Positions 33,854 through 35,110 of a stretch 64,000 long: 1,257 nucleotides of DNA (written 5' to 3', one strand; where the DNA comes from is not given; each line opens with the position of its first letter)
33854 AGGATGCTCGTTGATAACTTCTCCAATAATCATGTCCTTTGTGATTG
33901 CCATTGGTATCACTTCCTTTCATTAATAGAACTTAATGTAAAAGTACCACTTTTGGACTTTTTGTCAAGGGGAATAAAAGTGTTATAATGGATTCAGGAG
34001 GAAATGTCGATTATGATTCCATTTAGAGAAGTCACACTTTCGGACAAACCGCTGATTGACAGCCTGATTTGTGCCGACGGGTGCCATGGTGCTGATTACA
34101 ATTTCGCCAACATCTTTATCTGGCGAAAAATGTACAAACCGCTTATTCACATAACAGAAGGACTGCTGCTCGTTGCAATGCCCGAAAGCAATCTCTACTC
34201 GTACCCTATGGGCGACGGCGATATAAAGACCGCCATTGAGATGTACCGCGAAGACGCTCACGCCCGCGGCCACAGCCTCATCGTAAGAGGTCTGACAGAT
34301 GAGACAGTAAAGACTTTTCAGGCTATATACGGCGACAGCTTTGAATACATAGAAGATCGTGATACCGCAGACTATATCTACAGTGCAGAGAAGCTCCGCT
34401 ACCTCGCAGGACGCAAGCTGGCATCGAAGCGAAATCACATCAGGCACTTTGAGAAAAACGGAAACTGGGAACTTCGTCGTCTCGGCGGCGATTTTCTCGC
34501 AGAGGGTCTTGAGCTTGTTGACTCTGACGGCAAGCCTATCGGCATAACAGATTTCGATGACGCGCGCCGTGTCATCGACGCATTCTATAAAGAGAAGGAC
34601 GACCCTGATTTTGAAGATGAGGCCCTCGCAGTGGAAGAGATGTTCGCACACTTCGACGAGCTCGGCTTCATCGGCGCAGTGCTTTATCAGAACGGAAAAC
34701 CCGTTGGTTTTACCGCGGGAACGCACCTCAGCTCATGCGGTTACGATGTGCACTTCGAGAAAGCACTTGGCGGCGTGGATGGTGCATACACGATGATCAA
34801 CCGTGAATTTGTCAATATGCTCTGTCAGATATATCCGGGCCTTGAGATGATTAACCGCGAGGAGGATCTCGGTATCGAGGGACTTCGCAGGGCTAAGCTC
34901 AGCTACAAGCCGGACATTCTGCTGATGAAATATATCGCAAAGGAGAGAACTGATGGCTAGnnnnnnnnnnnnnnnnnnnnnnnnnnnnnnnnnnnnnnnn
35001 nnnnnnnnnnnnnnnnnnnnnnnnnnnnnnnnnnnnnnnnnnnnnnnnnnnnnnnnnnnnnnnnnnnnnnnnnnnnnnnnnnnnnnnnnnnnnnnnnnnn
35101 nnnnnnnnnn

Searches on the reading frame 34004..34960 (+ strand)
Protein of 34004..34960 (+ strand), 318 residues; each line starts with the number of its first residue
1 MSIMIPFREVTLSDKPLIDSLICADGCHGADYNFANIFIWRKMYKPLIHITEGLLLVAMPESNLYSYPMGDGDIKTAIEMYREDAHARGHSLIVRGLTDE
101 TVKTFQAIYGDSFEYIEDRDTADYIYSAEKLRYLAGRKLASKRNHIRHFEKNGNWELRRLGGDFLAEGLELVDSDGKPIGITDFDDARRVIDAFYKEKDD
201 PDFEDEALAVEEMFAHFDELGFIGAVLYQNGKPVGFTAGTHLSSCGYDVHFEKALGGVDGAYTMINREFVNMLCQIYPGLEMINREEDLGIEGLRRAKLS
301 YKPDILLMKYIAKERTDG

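Call 53: search_protein_families(library=pfam, proteins=[window:34004-34960:+], max_evalue=0.00001)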
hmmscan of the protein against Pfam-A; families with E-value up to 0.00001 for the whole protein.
window:34004-34960:+ (318 aa): 1 family
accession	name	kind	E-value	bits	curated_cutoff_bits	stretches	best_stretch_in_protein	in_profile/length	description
PF09924.15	LPG_synthase_C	-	2e-38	132.6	27.5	2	185-312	147-297/298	Phosphatidylglycerol lysyltransferase, C-terminal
